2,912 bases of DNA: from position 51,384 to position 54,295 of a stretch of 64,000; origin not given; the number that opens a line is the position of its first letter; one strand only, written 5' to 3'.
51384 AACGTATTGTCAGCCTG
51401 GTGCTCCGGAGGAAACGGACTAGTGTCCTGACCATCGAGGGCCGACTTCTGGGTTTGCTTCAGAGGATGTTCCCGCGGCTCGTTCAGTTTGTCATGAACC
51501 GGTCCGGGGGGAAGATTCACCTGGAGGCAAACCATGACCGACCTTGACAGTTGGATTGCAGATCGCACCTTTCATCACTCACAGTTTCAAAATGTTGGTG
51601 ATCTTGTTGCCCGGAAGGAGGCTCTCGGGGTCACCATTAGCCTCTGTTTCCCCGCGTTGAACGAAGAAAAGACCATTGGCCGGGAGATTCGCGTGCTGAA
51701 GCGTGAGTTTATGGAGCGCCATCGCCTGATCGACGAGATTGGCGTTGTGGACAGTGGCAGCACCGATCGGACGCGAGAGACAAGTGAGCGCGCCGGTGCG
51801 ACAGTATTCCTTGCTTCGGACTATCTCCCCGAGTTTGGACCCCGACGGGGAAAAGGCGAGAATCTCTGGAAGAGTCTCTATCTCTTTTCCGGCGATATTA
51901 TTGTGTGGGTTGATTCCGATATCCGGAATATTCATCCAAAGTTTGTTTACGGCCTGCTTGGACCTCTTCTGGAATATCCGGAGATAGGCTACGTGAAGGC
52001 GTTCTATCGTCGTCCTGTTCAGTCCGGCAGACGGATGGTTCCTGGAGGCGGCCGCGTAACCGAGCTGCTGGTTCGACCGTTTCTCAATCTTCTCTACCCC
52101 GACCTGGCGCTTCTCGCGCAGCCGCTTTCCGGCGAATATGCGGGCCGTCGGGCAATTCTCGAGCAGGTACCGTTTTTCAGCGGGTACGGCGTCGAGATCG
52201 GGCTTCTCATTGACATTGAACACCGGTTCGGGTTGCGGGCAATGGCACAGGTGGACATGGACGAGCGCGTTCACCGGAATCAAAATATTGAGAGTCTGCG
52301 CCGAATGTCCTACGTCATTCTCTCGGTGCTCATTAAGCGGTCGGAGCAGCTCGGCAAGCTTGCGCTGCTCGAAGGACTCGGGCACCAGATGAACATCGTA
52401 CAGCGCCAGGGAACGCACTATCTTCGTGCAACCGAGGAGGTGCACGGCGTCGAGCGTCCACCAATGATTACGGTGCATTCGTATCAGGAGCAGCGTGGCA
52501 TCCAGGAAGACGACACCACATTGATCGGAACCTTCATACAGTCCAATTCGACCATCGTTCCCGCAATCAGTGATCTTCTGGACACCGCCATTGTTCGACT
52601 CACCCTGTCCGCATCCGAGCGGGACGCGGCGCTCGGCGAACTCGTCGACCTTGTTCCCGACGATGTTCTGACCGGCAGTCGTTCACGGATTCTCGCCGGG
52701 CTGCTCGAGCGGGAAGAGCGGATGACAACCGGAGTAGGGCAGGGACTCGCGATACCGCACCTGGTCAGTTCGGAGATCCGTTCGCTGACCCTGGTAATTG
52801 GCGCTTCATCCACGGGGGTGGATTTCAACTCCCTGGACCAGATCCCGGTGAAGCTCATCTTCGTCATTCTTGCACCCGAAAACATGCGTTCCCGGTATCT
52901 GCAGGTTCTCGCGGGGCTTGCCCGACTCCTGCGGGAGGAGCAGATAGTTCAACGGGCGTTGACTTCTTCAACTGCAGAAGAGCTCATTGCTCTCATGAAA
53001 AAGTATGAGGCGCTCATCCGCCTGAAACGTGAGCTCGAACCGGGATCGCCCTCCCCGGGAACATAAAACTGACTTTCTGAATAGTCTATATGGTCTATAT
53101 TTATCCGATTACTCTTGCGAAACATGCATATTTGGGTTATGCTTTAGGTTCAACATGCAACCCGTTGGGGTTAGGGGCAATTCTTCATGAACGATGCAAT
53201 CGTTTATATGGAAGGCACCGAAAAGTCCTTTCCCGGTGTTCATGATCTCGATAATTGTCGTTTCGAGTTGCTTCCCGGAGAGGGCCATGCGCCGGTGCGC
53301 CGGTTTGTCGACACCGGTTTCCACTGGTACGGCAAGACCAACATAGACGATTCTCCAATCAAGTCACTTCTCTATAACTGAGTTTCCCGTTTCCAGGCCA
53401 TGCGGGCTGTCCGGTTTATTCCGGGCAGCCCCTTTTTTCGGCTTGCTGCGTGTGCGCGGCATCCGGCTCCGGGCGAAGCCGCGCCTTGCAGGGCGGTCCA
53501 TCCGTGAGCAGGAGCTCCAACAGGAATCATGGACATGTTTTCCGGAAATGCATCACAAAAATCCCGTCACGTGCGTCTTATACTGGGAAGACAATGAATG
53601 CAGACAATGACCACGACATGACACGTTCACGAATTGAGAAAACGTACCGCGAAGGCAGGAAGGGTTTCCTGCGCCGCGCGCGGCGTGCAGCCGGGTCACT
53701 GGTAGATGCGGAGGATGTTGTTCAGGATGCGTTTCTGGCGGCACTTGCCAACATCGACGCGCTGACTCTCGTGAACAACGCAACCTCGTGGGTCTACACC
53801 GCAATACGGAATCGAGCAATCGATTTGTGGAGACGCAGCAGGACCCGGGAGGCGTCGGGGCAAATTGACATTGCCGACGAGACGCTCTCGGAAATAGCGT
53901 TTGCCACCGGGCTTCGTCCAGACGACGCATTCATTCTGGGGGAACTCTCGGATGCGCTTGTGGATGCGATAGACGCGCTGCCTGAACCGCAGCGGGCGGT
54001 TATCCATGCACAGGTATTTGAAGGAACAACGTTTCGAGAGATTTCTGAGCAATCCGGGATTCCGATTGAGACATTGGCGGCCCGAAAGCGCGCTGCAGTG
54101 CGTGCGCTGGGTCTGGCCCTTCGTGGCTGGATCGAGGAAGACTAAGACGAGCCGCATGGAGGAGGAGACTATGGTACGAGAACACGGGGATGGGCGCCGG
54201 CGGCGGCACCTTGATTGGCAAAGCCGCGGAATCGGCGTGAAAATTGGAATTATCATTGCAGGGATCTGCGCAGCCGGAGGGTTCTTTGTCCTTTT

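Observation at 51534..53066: Glucosyl-3-phosphoglycerate synthase fused to a PTS EIIA(Ntr)-type domain, overlapping an SDR gene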

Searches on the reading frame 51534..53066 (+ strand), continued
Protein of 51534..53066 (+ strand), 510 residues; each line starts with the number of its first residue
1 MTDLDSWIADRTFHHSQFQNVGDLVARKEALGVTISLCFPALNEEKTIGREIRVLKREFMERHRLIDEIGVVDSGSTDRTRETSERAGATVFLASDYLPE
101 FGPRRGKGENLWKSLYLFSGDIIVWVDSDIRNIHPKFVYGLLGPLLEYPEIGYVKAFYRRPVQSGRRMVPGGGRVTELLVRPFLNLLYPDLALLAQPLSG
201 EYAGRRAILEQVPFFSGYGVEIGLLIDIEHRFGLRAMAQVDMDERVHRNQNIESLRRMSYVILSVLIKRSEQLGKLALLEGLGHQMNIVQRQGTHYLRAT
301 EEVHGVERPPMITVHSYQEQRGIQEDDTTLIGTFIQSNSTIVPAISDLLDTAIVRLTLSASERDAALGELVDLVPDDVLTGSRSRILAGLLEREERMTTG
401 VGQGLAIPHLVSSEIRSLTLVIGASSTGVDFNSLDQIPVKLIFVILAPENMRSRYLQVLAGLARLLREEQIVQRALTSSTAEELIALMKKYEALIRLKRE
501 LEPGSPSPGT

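Call 47: fold_search(model_id=the predicted structure, library=pdb)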
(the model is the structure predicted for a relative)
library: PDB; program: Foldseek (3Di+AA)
matches with E <= 10: 956; with E <= 0.001: 191
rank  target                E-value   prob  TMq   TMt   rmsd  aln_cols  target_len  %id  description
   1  3o3p_B                1.1e-29  1.00  0.56  0.89   2.5       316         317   37  Crystal structure of R. xylanophilus MpgS in complex with GDP-Mannose (released 2010-11-03)
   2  3f1y_A                4.0e-29  1.00  0.56  0.89   2.6       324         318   37  Mannosyl-3-phosphoglycerate synthase from Rubrobacter xylanophilus (released 2009-11-03)
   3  3kia_C                7.7e-29  1.00  0.56  0.92   2.2       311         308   37  Crystal structure of mannosyl-3-phosphoglycerate synthase from Rubrobacter xylanophilus (released 2010-11-03)
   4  3kia_A                1.3e-28  1.00  0.57  0.91   2.4       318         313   37  Crystal structure of mannosyl-3-phosphoglycerate synthase from Rubrobacter xylanophilus (released 2010-11-03)
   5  3f1y_C                2.1e-28  1.00  0.57  0.89   2.5       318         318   37  Mannosyl-3-phosphoglycerate synthase from Rubrobacter xylanophilus (released 2009-11-03)
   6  7pho_A                2.4e-27  1.00  0.54  0.91   2.6       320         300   42  Crystal structure of Mycobacterium hassiacum glucosyl-3-phosphoglycerate synthase at pH 7.1 in complex with 4-hydroxyb (released 2023-03-01)
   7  7pdo                  2.5e-27  1.00  0.52  0.87   2.7       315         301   43  Crystal structure of Mycobacterium hassiacum glucosyl-3-phosphoglycerate synthase at pH 5.5 in complex with UDP (released 2023-02-15)
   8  7qoq_A                3.3e-27  1.00  0.52  0.86   3.0       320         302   42  Crystal structure of Mycobacterium hassiacum glucosyl-3-phosphoglycerate synthase at pH 8.5 in complex with UMP and Ma (released 2023-01-18)
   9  7pe4                  3.5e-27  1.00  0.54  0.87   2.6       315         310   43  Crystal structure of Mycobacterium hassiacum glucosyl-3-phosphoglycerate synthase at pH 5.5 in complex with UDP-glucose (released 2023-02-22)
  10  7qib_A                4.4e-27  1.00  0.50  0.86   5.1       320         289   41  Crystal structure of Mycobacterium hassiacum glucosyl-3-phosphoglycerate synthase at pH 8.5 in complex with UDP (released 2022-12-28)
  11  7pd5                  5.1e-27  1.00  0.53  0.88   2.3       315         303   42  Crystal structure of Mycobacterium hassiacum glucosyl-3-phosphoglycerate synthase at pH 5.5 in complex with 4-aminobenzo (released 2023-02-15)
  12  7p8g                  9.4e-27  1.00  0.53  0.87   2.6       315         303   42  Crystal structure of Mycobacterium hassiacum glucosyl-3-phosphoglycerate synthase at pH 5.5 - apo form (released 2023-01-25)
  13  7qcp_A                1.5e-26  1.00  0.50  0.87   3.1       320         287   41  Crystal structure of Mycobacterium hassiacum glucosyl-3-phosphoglycerate synthase at pH 7.2 - apo form (released 2022-12-14)
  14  7pho_B                2.0e-26  1.00  0.53  0.87   3.1       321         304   41  Crystal structure of Mycobacterium hassiacum glucosyl-3-phosphoglycerate synthase at pH 7.1 in complex with 4-hydroxyb (released 2023-03-01)
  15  7pvl_A                2.8e-26  1.00  0.50  0.86   4.9       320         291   41  Crystal structure of Mycobacterium hassiacum glucosyl-3-phosphoglycerate synthase at pH 8.5 - apo form (released 2023-04-19)
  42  2a0j                  2.1e-09  1.00  0.27  0.92   1.5       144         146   30  Crystal Structure of Nitrogen Regulatory Protein IIA-Ntr from Neisseria meningitidis (released 2005-09-20)
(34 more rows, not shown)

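Call 61: list_cluster_members(proteins=[P0001, P0008, P0046])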
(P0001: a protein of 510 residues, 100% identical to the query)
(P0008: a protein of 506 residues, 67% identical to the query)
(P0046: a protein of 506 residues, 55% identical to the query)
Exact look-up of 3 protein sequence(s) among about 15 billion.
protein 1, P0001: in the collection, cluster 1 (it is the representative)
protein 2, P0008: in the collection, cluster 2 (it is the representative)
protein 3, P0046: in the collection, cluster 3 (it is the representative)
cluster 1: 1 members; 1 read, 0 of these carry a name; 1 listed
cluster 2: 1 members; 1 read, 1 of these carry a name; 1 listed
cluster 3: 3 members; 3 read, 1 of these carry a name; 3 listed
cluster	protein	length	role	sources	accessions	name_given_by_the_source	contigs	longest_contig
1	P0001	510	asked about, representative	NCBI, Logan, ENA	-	-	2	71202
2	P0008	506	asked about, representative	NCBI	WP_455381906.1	glucosyl-3-phosphoglycerate synthase [Salinispira pacifica]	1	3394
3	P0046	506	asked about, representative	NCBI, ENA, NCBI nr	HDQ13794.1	MAG TPA: glucosyl-3-phosphoglycerate synthase [Sediminispirochaeta sp.] | glucosyl-3-phosphoglycerate synthase [Sediminispirochaeta sp.]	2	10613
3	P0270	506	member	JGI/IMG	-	-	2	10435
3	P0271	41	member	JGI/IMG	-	-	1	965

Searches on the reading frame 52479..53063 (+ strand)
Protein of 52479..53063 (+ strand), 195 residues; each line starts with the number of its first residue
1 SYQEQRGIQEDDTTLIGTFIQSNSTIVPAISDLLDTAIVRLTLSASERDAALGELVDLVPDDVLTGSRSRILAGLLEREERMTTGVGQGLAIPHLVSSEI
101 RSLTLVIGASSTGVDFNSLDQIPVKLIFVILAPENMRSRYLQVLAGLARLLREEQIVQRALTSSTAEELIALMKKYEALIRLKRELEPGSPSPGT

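Call 16: search_solved_structures(query=window:52479-53063:+, show_alignments=4, max_evalue=0.01)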
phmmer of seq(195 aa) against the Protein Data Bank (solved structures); distinct sequences matched with E-value up to 0.01: 17.
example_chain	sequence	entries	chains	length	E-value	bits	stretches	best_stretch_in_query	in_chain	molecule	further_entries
2a0j_A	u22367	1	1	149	4.2e-14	56.2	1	65-173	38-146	PTS system, nitrogen regulatory IIA protein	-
1a6j_A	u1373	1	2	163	2.2e-11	47.3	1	29-173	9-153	NITROGEN REGULATORY IIA PROTEIN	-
3urr_A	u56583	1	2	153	9.7e-10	41.9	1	54-176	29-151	PTS IIA-like nitrogen-regulatory protein PtsN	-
4gqx_A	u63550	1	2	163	1.1e-09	41.8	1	53-176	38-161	PTS IIA-like nitrogen-regulatory protein PtsN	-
3oxp_A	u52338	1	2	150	1.3e-06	31.8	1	85-176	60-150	Phosphotransferase enzyme II, A component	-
8u03_C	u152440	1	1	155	2.3e-05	27.7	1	75-167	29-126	10E8-GT10.1 epitope scaffold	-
9bdi_A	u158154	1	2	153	9.4e-05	25.7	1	75-167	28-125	GT10.2 glycan KO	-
1a3a_A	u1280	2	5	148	0.0001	25.6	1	71-173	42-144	MANNITOL-SPECIFIC EII | PTS SYSTEM, MANNITOL-SPECIFIC IIABC COMPONENT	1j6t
8tzn_C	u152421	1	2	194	0.00011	25.5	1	75-167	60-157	10E8-GT10.2 MPER scaffold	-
8u08_C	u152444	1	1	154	0.00016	25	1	75-167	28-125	10E8-GT11 epitope scaffold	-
8v2e_C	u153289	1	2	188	0.00029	24.1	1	72-175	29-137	10E8 EPITOPE SCAFFOLD B055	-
1xiz_A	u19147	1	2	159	0.0011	22.3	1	74-165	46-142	putative phosphotransferase system mannitol/fructose-specific IIA domain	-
2few_A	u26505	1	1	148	0.0011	22.2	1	71-173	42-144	PTS system mannitol-specific EIICBA component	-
9bdh_C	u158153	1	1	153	0.0013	22.1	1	75-167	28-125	GT10.2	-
9pv5_C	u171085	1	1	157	0.0013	22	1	75-167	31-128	10E8-GT10.2 immunogen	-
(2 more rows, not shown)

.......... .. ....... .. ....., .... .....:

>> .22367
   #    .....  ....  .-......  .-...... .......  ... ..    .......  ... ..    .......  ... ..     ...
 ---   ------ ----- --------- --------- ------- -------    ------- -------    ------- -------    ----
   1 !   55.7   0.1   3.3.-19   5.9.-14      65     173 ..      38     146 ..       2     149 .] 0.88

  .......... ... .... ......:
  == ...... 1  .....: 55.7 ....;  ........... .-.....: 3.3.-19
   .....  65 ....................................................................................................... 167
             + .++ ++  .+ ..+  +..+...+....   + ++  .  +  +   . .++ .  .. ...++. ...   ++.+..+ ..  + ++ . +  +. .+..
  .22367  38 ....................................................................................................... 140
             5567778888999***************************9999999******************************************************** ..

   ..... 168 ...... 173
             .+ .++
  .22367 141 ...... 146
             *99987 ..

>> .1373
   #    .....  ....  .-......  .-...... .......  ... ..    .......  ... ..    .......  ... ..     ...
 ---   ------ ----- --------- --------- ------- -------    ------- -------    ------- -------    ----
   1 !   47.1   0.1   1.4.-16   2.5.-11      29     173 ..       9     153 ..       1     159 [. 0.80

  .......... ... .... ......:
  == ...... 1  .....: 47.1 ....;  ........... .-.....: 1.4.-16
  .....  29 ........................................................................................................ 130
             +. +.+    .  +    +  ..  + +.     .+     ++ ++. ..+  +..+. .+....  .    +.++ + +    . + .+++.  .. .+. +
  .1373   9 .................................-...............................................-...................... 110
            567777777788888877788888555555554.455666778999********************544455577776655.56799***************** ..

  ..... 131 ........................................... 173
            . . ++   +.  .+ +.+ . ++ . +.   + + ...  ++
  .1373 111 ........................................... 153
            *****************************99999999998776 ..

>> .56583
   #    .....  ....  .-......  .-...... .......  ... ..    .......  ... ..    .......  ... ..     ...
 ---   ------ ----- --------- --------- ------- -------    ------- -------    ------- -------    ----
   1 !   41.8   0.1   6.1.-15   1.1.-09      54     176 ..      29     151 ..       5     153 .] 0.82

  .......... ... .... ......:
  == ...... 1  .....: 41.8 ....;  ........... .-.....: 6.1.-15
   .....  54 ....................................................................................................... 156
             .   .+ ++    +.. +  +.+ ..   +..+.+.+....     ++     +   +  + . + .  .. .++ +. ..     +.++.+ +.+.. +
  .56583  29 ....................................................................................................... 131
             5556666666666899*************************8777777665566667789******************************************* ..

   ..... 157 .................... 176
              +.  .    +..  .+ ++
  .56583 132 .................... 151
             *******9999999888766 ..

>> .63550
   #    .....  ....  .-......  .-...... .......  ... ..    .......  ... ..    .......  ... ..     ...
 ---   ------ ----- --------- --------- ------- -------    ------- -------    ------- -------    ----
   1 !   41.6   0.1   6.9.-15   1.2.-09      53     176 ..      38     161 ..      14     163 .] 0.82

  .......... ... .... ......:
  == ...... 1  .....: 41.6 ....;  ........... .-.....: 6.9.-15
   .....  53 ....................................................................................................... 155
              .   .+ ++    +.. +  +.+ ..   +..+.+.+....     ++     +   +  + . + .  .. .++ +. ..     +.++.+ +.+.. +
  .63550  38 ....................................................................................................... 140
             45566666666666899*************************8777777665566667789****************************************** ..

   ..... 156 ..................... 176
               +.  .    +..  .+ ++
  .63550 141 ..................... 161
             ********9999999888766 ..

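Call 31: search_protein_representatives(protein=window:52479-53063:+)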
Query: 195 residues. Proteins with E-value up to 0.001 (for the whole library): 10445; up to 1e-10: 2872; up to 1e-30: 5. The best 150 are listed.
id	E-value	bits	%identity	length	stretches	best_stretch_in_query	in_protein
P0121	3.1e-37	144.5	42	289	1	1-188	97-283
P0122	1.9e-34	135.4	41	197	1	2-186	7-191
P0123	6.8e-32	127.1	31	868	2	29-173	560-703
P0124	1.5e-31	126.0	41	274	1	1-186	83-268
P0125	6.0e-31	124.0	31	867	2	20-167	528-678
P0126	1.6e-29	119.4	28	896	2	30-173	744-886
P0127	5.4e-29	117.7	30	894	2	32-172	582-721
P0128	9.6e-29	116.9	32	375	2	12-167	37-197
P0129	1.8e-28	116.0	34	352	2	42-170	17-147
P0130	2.4e-28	115.6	28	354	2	16-167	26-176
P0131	2.6e-28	115.5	30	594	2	29-172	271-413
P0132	1.7e-27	112.8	28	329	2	30-174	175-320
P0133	2.7e-27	112.2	29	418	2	30-164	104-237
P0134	3.3e-27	111.9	32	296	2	41-173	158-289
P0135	5.9e-27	111.0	27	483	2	26-194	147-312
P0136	8.2e-27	110.6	27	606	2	27-170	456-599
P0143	3.4e-25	105.3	27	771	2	33-177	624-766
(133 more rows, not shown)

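Call 62: search_protein_families(library=pfam, proteins=[P0123, P0126, P0127, P0131, P0128, P0133, P0136, P0143, P0121, P0135], max_evalue=0.00001)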
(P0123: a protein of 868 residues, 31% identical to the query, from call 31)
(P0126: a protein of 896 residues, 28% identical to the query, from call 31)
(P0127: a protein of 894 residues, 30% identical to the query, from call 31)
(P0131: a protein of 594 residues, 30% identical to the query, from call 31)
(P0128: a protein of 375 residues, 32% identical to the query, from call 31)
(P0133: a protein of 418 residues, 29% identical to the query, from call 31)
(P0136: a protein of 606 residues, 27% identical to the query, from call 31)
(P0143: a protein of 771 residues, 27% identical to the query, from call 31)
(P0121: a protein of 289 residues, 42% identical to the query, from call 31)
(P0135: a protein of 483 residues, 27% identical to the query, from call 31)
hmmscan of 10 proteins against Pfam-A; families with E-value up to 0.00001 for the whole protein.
P0123 (868 aa): 2 families
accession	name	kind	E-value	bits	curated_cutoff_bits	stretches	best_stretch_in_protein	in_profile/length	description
PF00359.27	PTS_EIIA_2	-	3.5e-59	199.3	27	2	564-705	2-143/144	Phosphoenolpyruvate-dependent sugar phosphotransferase system, EIIA 2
PF00999.27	Na_H_Exchanger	-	3.6e-30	105.5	26.2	1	41-432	3-373/375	Sodium/hydrogen exchanger, transmembrane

P0126 (896 aa): 2 families
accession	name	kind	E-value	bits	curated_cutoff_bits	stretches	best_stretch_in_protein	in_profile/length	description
PF00359.27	PTS_EIIA_2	-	1.1e-55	188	27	2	582-721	2-141/144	Phosphoenolpyruvate-dependent sugar phosphotransferase system, EIIA 2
PF00999.27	Na_H_Exchanger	-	6.4e-52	177.1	26.2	1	50-441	5-367/375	Sodium/hydrogen exchanger, transmembrane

P0127 (894 aa): 2 families
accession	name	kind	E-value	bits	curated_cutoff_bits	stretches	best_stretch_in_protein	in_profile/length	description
PF00359.27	PTS_EIIA_2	-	6.4e-53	179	27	2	587-723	6-142/144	Phosphoenolpyruvate-dependent sugar phosphotransferase system, EIIA 2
PF00999.27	Na_H_Exchanger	-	2.5e-28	99.5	26.2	1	50-445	5-370/375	Sodium/hydrogen exchanger, transmembrane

P0131 (594 aa): 1 family
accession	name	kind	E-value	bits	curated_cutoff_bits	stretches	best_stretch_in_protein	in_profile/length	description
PF00359.27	PTS_EIIA_2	-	1.2e-58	197.7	27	2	274-415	1-142/144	Phosphoenolpyruvate-dependent sugar phosphotransferase system, EIIA 2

P0128 (375 aa): 1 family
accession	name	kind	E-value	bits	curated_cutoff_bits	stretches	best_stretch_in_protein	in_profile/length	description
PF00359.27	PTS_EIIA_2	-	6.8e-48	162.7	27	2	67-202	5-140/144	Phosphoenolpyruvate-dependent sugar phosphotransferase system, EIIA 2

P0133 (418 aa): 1 family
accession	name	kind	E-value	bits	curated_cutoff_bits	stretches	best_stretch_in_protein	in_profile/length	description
PF00359.27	PTS_EIIA_2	-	1.5e-50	171.4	27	2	107-247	2-142/144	Phosphoenolpyruvate-dependent sugar phosphotransferase system, EIIA 2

P0136 (606 aa): 2 families
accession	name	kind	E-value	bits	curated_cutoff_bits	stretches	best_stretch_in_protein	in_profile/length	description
PF00359.27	PTS_EIIA_2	-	3.1e-54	183.3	27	2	462-602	2-141/144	Phosphoenolpyruvate-dependent sugar phosphotransferase system, EIIA 2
PF00999.27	Na_H_Exchanger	-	1.4e-21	77.3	26.2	1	2-149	219-372/375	Sodium/hydrogen exchanger, transmembrane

P0143 (771 aa): 2 families
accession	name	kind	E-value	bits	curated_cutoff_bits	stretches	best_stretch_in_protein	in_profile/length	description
PF00359.27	PTS_EIIA_2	-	1.5e-60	203.8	27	2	626-763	4-142/144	Phosphoenolpyruvate-dependent sugar phosphotransferase system, EIIA 2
PF00999.27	Na_H_Exchanger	-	1.5e-31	110.1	26.2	1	18-378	2-313/375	Sodium/hydrogen exchanger, transmembrane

P0121 (289 aa): 1 family
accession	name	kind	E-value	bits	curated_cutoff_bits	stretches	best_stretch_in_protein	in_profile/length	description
PF00359.27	PTS_EIIA_2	-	7.8e-33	113.9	27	1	128-270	2-143/144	Phosphoenolpyruvate-dependent sugar phosphotransferase system, EIIA 2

P0135 (483 aa): 1 family
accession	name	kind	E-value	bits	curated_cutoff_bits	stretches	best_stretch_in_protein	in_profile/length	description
PF00359.27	PTS_EIIA_2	-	3.2e-52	176.8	27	2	155-292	4-141/144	Phosphoenolpyruvate-dependent sugar phosphotransferase system, EIIA 2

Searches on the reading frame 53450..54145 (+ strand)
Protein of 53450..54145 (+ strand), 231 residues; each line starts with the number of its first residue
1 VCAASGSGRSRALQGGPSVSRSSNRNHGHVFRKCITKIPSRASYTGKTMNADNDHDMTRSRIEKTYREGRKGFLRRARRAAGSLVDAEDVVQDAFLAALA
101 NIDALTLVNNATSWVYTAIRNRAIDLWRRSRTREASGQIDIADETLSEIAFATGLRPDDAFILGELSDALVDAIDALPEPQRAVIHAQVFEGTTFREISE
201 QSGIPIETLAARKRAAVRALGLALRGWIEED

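Call 3: search_protein_families(library=pfam, proteins=[window:53450-54145:+], max_evalue=0.01)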
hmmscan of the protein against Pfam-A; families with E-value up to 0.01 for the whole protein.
window:53450-54145:+ (231 aa): 3 families
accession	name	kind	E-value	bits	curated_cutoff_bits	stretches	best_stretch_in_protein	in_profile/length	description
PF04542.20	Sigma70_r2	-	3.7e-12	46.3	24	1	73-131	9-69/71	Sigma-70 region 2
PF08281.18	Sigma70_r4_2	-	1.7e-07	31.2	25.7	1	168-220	2-54/54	Sigma-70, region 4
PF04545.22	Sigma70_r4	-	5.4e-06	26.3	24.1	1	173-220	1-48/50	Sigma-70, region 4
